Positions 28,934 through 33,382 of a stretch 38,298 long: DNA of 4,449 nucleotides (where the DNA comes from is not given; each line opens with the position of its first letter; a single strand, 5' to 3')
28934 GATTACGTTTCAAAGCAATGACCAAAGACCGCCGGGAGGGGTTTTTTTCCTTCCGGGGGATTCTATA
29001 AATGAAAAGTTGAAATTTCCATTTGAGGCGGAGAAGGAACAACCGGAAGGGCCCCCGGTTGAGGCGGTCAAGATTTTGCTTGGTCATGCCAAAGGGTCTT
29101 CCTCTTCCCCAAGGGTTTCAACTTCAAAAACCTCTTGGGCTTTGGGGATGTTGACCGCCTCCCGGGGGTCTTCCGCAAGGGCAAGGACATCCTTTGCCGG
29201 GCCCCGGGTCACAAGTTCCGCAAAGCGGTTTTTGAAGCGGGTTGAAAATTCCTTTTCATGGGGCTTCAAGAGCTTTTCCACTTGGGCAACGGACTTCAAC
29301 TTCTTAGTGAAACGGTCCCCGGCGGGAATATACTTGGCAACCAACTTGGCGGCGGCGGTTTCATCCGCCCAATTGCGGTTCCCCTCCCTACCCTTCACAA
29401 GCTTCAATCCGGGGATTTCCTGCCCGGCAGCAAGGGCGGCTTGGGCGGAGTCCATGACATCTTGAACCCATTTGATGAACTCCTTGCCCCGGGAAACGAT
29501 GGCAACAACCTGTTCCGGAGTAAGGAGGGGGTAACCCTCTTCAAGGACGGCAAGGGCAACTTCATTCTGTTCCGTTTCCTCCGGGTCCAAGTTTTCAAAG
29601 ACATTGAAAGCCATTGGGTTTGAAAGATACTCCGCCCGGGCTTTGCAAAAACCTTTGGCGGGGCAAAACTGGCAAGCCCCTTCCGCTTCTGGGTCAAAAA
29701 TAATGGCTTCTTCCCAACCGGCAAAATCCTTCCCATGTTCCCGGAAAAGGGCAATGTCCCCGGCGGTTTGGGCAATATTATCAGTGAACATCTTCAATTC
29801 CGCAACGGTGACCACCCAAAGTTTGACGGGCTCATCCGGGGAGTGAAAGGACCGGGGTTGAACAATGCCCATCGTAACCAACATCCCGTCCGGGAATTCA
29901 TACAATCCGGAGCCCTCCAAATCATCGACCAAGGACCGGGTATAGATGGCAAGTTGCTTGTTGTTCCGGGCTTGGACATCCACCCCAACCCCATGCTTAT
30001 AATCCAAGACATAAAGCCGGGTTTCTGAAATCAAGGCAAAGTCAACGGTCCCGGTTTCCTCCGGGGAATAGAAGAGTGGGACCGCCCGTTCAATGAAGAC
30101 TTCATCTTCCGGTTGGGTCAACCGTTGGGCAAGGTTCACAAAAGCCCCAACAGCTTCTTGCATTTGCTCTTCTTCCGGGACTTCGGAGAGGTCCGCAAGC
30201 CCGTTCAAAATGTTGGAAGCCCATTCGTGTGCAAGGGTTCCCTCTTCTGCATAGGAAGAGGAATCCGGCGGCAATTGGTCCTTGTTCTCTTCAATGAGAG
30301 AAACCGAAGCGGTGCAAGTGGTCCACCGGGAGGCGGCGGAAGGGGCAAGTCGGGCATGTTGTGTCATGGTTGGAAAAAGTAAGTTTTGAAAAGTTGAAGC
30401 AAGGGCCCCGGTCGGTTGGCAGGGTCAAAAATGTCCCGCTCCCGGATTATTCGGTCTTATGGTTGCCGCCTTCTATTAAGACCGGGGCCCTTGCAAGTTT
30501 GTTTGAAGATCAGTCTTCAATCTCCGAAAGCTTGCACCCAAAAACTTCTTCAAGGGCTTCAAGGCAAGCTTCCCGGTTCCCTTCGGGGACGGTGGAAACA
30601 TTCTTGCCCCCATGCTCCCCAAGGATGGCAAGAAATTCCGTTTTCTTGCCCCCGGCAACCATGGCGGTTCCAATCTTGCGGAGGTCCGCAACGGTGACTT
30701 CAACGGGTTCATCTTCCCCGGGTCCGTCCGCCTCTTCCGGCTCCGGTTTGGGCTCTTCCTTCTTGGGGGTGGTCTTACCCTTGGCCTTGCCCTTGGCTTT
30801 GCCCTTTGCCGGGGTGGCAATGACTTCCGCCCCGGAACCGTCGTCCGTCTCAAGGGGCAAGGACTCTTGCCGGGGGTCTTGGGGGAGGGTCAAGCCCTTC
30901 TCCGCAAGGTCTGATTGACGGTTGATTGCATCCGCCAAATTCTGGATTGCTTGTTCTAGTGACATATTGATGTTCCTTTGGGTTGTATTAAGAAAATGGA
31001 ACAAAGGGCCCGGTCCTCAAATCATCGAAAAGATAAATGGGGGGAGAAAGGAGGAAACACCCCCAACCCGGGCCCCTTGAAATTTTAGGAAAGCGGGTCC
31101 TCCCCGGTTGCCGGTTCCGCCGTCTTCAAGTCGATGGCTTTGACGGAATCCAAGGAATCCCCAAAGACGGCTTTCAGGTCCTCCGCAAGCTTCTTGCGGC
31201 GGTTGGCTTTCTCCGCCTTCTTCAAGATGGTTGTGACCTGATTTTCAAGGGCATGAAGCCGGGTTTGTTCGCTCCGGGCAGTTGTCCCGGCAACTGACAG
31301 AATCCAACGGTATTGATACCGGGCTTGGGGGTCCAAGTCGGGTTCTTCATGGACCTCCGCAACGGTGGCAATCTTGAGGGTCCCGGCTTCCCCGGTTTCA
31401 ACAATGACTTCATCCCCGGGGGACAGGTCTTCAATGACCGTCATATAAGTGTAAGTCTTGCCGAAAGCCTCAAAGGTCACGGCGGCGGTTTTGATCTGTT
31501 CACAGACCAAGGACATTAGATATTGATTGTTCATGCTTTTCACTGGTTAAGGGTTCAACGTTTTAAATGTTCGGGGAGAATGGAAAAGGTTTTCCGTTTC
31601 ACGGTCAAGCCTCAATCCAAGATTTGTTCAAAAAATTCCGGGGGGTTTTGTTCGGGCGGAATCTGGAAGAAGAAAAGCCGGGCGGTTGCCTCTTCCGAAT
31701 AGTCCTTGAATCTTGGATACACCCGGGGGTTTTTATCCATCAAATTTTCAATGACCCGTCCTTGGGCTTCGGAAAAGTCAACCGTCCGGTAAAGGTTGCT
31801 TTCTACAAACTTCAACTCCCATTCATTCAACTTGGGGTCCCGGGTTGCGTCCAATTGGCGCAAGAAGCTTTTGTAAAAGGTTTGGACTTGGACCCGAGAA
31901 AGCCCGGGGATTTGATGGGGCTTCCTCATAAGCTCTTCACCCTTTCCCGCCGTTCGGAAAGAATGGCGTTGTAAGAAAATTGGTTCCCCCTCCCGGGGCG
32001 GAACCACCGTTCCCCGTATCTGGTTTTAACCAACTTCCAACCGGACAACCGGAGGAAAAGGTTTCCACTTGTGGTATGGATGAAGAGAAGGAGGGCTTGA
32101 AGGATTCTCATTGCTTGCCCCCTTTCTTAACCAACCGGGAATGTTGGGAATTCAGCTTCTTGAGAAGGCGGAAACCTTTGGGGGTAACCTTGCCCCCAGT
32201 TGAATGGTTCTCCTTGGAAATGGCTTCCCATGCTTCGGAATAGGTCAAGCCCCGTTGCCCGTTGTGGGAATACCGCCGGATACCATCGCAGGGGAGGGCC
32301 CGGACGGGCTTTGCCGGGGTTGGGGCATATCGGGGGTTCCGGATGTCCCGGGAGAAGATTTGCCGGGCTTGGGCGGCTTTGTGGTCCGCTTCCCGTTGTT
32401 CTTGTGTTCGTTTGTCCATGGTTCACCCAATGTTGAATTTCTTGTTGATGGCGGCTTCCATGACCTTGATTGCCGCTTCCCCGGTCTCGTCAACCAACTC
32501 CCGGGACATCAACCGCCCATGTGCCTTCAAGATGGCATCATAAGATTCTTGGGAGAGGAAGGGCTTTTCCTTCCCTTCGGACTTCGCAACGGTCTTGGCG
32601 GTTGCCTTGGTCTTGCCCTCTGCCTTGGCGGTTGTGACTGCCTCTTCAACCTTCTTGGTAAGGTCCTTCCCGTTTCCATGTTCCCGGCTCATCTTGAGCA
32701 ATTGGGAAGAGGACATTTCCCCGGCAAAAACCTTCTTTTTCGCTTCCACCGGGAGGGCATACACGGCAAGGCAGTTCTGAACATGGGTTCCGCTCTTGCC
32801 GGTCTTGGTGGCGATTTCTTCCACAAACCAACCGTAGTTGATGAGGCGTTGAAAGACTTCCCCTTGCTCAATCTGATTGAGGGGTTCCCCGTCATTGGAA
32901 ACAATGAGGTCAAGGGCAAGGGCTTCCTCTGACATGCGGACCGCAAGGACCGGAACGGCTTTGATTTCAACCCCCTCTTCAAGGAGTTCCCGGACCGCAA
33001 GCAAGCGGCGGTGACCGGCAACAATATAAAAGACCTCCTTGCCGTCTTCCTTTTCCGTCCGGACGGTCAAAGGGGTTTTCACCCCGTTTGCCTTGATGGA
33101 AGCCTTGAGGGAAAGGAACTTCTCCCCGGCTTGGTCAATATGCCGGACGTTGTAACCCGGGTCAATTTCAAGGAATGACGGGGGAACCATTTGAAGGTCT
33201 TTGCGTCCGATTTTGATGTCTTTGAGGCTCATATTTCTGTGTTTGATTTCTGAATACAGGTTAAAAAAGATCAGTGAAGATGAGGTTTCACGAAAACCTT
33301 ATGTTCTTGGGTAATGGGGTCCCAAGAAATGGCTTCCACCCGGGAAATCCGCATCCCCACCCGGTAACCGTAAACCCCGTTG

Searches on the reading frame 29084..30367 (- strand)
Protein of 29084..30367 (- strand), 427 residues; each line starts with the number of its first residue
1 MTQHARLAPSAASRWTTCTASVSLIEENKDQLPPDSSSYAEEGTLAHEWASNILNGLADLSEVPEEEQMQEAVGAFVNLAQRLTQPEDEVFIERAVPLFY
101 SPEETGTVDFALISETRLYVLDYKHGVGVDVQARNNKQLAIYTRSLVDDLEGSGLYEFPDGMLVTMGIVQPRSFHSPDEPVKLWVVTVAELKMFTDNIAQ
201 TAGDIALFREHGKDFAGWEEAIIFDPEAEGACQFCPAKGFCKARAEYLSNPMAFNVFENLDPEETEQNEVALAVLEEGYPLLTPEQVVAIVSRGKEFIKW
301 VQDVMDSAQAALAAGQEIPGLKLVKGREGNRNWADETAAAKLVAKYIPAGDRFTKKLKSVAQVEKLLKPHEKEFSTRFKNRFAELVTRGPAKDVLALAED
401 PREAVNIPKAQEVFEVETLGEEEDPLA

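Call 24: search_protein_families(library=pfam, proteins=[window:29084-30367:-], max_evalue=0.01)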
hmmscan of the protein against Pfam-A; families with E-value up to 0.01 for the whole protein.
window:29084-30367:- (427 aa): 2 families
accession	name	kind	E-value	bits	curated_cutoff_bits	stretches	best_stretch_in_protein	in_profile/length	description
PF10926.14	DUF2800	-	2e-62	212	21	1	4-403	1-368/368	Protein of unknown function (DUF2800)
PF12705.13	PDDEXK_1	-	2.5e-05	24.8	22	1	42-242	37-247/247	PD-(D/E)XK nuclease superfamily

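Call 34: find_homologous_proteins(query=window:29084-30367:-, max_evalue=1e-20)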
Query window:29084-30367:- (427 aa): 148 proteins with E <= 1e-20 among 8000 candidates; the best 120 are listed.
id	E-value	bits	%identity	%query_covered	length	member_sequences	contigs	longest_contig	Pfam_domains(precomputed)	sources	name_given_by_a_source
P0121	1.6e-282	954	100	100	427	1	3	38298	PF10926.15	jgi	jgi:hypothetical protein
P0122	9.9e-119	415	52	99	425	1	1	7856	PF10926.15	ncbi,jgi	jgi:hypothetical protein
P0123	7.4e-117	409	51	97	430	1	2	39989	PF10926.15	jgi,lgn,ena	-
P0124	1.8e-115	404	48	99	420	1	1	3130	PF10926.15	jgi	-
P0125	2.7e-113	397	50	97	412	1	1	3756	PF10926.15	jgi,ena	jgi:hypothetical protein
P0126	8.8e-108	379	50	95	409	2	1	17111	PF12705.14,PF10926.15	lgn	-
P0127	1.8e-107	378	50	97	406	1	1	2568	PF12705.14,PF10926.15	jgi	jgi:hypothetical protein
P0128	1.6e-105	371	48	97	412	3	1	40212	PF12705.14,PF10926.15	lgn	-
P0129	3.0e-105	370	48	96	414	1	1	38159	PF12705.14,PF10926.15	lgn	-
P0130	1.7e-104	368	49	97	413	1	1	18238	PF12705.14,PF10926.15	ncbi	-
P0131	1.9e-102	361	48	94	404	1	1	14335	PF12705.14,PF10926.15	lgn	-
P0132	5.1e-101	356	47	99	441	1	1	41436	PF12705.14,PF10926.15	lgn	-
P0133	3.5e-98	347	46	96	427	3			PF12705.14,PF10926.15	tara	tara:strand:+ start:7991 stop:9274 length:1284 start_codon:yes stop_codon:yes gene_type:complete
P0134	1.1e-94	336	45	95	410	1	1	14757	PF12705.14,PF10926.15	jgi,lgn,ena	-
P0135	2.7e-93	331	44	94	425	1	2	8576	PF10926.15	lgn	-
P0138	1.3e-88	316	46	93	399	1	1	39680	PF12705.14,PF10926.15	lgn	-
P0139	2.0e-81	292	41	95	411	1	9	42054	PF12705.14,PF10926.15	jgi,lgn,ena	jgi:hypothetical protein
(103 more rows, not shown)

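Call 35: find_encoding_contigs(protein=P0121, flank=10000, max_places=4)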
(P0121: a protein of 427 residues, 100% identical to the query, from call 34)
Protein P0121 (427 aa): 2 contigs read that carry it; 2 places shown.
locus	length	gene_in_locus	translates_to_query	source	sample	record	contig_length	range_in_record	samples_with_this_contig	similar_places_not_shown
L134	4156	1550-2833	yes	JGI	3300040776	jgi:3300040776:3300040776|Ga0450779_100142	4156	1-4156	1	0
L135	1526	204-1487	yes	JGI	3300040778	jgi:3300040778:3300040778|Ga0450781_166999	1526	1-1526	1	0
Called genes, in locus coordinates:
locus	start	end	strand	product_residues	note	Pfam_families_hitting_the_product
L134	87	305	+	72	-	-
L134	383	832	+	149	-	-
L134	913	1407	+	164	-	-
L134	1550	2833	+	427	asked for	PF10926:DUF2800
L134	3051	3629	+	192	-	PF10991:Enc34_ssDNA-bd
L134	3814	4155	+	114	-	?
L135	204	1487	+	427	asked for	PF10926:DUF2800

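Call 36: find_encoding_contigs(protein=P0128, flank=10000, max_places=2)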
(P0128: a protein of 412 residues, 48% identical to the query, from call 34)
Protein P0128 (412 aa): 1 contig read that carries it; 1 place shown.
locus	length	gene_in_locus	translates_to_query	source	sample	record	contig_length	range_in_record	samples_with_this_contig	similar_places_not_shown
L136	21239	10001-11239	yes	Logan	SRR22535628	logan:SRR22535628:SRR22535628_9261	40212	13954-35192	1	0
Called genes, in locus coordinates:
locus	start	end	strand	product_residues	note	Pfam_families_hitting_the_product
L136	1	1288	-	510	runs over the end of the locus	PF03237:Terminase_6N (faint)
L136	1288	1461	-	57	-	-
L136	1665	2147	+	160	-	-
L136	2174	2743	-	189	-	-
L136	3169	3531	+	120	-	PF13392:HNH_3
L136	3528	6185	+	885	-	PF08707:PriCT_2, PF19263:DUF5906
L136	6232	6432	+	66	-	PF11753:DUF3310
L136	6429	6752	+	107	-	-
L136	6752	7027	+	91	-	-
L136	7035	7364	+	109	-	-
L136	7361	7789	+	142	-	-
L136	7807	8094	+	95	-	-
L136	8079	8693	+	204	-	-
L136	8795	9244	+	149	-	-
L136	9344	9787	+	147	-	-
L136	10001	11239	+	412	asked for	PF10926:DUF2800, PF12705:PDDEXK_1 (weak)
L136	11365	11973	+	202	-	PF10991:Enc34_ssDNA-bd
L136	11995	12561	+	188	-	-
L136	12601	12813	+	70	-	-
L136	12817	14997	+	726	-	PF00476:DNA_pol_A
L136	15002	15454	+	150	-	-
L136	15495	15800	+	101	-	-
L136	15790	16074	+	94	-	-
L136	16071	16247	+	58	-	-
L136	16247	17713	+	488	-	PF00176:SNF2-rel_dom (weak)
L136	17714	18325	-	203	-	-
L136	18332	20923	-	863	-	PF24801:FNIII-A_GpJ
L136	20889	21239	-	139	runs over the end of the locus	PF00877:NLPC_P60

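Call 41: find_encoding_contigs(protein=P0123, flank=10000, max_places=1)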
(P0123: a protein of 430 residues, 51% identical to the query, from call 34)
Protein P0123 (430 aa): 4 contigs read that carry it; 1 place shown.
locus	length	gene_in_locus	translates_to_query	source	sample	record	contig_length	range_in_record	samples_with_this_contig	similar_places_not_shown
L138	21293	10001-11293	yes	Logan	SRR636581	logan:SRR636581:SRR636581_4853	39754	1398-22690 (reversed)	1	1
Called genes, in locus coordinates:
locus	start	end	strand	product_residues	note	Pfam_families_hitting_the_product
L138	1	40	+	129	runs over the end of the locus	-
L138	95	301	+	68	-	-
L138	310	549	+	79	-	-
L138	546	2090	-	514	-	PF03237:Terminase_6N (faint)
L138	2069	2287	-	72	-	-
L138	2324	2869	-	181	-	PF03592:Terminase_2 (weak)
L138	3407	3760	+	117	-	PF13392:HNH_3 (weak)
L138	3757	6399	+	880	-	PF08707:PriCT_2, PF19263:DUF5906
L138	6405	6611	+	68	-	-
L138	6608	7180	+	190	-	-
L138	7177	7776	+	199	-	-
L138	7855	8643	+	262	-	PF02195:ParB_N, PF17762:HTH_ParB (weak)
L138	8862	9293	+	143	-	-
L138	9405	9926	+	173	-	-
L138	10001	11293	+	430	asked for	PF10926:DUF2800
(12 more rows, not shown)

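Call 42: find_encoding_contigs(protein=P0129, flank=10000, max_places=1)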
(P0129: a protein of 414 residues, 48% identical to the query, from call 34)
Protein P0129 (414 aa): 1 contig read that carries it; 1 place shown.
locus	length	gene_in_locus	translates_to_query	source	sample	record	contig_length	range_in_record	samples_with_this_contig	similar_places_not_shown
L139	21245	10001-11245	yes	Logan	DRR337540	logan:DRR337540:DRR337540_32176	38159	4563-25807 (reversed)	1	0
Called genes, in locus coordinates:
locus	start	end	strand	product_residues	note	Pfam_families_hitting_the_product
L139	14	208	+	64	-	-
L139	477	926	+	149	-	PF02810:SEC-C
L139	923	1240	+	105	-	-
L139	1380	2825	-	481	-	-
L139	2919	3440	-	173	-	-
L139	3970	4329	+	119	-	PF13392:HNH_3 (weak)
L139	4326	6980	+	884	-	PF08707:PriCT_2, PF19263:DUF5906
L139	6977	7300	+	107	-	-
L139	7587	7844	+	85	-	-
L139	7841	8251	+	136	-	-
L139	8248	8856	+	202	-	-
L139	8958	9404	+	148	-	-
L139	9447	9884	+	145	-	-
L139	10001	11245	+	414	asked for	PF10926:DUF2800, PF12705:PDDEXK_1 (weak)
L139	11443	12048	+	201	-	PF10991:Enc34_ssDNA-bd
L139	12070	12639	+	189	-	-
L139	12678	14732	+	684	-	PF00476:DNA_pol_A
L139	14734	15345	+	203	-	PF11672:DUF3268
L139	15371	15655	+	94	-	-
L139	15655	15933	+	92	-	-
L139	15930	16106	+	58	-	-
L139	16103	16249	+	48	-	-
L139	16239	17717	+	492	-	PF00176:SNF2-rel_dom (faint)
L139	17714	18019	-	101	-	-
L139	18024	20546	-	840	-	PF24801:FNIII-A_GpJ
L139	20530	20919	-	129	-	PF00877:NLPC_P60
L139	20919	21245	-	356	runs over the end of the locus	PF00092:VWA, PF13519:VWA_2, PF08875:DUF1833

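Call 90: find_encoding_contigs(protein=P0138, flank=10000, max_places=1)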
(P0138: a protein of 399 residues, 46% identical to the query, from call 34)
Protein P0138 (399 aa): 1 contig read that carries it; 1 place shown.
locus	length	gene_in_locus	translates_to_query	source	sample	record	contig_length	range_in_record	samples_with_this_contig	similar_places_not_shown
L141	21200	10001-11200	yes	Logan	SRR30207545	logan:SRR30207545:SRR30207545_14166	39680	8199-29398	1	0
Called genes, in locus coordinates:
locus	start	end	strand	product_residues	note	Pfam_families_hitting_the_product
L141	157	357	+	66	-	-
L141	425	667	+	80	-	PF04266:ASCH (weak), PF12961:DUF3850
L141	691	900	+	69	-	-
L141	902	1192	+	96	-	-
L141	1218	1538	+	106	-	-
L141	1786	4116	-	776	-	PF13403:Hint_2 (weak), PF14890:Intein_splicing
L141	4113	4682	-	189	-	PF03592:Terminase_2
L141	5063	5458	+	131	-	-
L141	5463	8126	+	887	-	PF08707:PriCT_2, PF19263:DUF5906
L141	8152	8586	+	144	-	-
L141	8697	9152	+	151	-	-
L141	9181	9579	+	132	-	-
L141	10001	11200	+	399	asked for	PF10926:DUF2800, PF12705:PDDEXK_1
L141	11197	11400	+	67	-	-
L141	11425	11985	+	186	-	PF10991:Enc34_ssDNA-bd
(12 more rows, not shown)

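Call 91: find_encoding_contigs(protein=P0139, flank=10000, max_places=1)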
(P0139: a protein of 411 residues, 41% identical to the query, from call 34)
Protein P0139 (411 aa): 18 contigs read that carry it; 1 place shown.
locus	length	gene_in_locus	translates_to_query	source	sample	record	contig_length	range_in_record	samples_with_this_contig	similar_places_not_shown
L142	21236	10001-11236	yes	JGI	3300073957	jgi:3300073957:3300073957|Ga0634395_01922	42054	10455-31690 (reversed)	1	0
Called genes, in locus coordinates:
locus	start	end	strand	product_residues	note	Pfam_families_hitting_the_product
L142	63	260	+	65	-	-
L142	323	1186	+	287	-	PF17338:GP88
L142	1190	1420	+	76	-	-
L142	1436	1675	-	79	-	-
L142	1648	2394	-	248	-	-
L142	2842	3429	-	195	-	-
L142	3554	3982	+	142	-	-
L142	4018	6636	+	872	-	PF08707:PriCT_2, PF19263:DUF5906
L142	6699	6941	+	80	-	-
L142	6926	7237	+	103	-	-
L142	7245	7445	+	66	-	PF24192:DUF7417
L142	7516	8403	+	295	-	PF00145:DNA_methylase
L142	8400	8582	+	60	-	-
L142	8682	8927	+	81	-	-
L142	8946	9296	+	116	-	PF05497:Destabilase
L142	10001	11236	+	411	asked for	PF10926:DUF2800, PF12705:PDDEXK_1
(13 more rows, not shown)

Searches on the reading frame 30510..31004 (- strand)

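Call 49: search_protein_families(library=pfam, proteins=[window:30510-31004:-], max_evalue=0.1)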
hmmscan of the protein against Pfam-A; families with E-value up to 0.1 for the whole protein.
window:30510-31004:- (164 aa): 0 families

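Call 56: search_protein_families(library=phrogs, proteins=[window:30510-31004:-], max_evalue=0.01)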
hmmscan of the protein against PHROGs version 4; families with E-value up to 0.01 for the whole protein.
window:30510-31004:- (164 aa): 3 families
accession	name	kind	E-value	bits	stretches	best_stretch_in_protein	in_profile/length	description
phrog_18562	-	unknown function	1e-05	27.1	1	58-153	48-146/151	-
phrog_5053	-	unknown function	1e-05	26.8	1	70-152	21-97/99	-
phrog_408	-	unknown function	4.5e-05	24.8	1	75-153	37-107/111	-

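Call 70: search_protein_families(library=ncbifam, proteins=[window:30510-31004:-], max_evalue=0.1)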
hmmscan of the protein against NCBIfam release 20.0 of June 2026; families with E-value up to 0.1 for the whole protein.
window:30510-31004:- (164 aa): 0 families

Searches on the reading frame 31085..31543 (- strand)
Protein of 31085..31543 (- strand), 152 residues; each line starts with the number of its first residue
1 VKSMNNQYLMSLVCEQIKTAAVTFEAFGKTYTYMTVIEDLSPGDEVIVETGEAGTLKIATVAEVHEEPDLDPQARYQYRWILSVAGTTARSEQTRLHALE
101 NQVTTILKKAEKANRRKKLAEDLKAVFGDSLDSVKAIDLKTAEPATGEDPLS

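Call 24: search_protein_families(library=pfam, proteins=[window:31085-31543:-], max_evalue=0.01)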
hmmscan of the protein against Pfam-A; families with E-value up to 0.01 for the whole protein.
window:31085-31543:- (152 aa): 0 families

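Call 49: search_protein_families(library=pfam, proteins=[window:31085-31534:-], max_evalue=0.1)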
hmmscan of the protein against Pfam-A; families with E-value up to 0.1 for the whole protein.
window:31085-31534:- (149 aa): 1 family
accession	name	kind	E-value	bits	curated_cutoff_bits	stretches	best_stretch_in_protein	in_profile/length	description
PF11254.13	DUF3053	-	0.082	12.9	23.9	0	87-126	99-138/219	Protein of unknown function (DUF3053)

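Call 56: search_protein_families(library=phrogs, proteins=[window:31085-31534:-], max_evalue=0.01)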
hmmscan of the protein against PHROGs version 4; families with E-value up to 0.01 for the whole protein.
window:31085-31534:- (149 aa): 4 families
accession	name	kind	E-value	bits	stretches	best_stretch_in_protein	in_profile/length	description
phrog_13551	-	unknown function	1.2e-19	71.8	1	1-137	1-131/136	-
phrog_3489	-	unknown function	1.1e-06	29.6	1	14-119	3-107/125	-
phrog_27666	-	unknown function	1.9e-06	28.4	1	13-117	15-117/263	-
phrog_20007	-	unknown function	3.1e-06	28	1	14-49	2-37/72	-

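Call 70: search_protein_families(library=ncbifam, proteins=[window:31085-31534:-], max_evalue=0.1)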
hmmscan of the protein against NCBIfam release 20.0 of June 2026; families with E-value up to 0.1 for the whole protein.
window:31085-31534:- (149 aa): 0 families

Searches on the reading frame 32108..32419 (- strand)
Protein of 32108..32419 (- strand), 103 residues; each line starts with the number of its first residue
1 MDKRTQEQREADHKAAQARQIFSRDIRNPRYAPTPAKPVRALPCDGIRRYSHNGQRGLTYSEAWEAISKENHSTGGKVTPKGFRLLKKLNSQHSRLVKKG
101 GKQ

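Call 49: search_protein_families(library=pfam, proteins=[window:32108-32419:-], max_evalue=0.1)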
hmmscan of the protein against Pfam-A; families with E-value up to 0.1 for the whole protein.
window:32108-32419:- (103 aa): 0 families

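Call 56: search_protein_families(library=phrogs, proteins=[window:32108-32419:-], max_evalue=0.01)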
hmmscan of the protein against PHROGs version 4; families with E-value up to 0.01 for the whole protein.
window:32108-32419:- (103 aa): 0 families

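Call 69: search_solved_structures(query=window:32108-32419:-, max_evalue=5)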
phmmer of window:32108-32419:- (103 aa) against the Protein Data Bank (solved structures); distinct sequences matched with E-value up to 5: 0.

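Call 70: search_protein_families(library=ncbifam, proteins=[window:32108-32419:-], max_evalue=0.1)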
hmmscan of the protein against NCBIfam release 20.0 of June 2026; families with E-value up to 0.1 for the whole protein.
window:32108-32419:- (103 aa): 0 families

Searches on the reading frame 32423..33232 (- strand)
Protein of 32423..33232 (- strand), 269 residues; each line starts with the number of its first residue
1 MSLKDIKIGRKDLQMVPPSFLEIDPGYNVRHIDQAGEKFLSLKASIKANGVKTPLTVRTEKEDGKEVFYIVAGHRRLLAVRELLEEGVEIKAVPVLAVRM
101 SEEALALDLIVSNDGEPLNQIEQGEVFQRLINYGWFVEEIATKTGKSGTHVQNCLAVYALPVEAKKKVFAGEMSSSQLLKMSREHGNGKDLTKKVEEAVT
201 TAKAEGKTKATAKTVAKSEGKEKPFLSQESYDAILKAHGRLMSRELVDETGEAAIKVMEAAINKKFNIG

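Call 24: search_protein_families(library=pfam, proteins=[window:32423-33232:-], max_evalue=0.01)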
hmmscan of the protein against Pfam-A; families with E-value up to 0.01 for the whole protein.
window:32423-33232:- (269 aa): 2 families
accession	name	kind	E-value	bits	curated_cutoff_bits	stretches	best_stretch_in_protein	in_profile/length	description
PF17762.8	HTH_ParB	-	2.2e-08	34.6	22.6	1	116-179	1-68/102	ParB HTH domain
PF02195.25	ParB_N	-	4.2e-06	27.1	26.3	1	14-110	4-90/95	ParB N-terminal domain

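Call 56: search_protein_families(library=phrogs, proteins=[window:32423-33232:-], max_evalue=0.01)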
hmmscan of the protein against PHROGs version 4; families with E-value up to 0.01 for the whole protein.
window:32423-33232:- (269 aa): 20 families
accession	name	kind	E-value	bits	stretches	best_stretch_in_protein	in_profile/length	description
phrog_1033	-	DNA, RNA and nucleotide metabolism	4.1e-54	185.6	1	4-246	19-263/334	ParB-like partition protein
phrog_6218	-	DNA, RNA and nucleotide metabolism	8.5e-23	82.2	1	19-211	11-194/506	ParB-like partition protein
phrog_4715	-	DNA, RNA and nucleotide metabolism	2.9e-19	69.9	1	29-223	162-376/630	ParB-like partition protein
phrog_7783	-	unknown function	7.9e-12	45.6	1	16-233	5-223/634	-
phrog_3264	-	DNA, RNA and nucleotide metabolism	3e-11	44.5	1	26-212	61-228/337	ParB-like partition protein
phrog_32069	-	DNA, RNA and nucleotide metabolism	3.4e-09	37.3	1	15-222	44-257/348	ParB-like partition protein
phrog_4272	-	unknown function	1.2e-08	34.8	1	40-160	431-552/764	-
phrog_27360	-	unknown function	3.7e-07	30.8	1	39-108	31-99/312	-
phrog_498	-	other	3.3e-06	26.9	1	16-104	38-113/633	DNA methyltransferase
phrog_723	-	DNA, RNA and nucleotide metabolism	4.4e-06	27.7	1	37-103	31-92/223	ParB-like partition protein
phrog_620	-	DNA, RNA and nucleotide metabolism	3.7e-05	24.9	1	26-103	21-85/217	ParB-like partition protein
phrog_3951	-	unknown function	4e-05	24.3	1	38-89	43-92/301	-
phrog_8071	-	DNA, RNA and nucleotide metabolism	0.00013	22.3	1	28-231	21-167/389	ParB-like partition protein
phrog_1146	-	DNA, RNA and nucleotide metabolism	0.00022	21.5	1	102-216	150-270/342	ParB-like partition protein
phrog_2159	-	DNA, RNA and nucleotide metabolism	0.00042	20.8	1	40-156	85-201/365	ParB-like partition protein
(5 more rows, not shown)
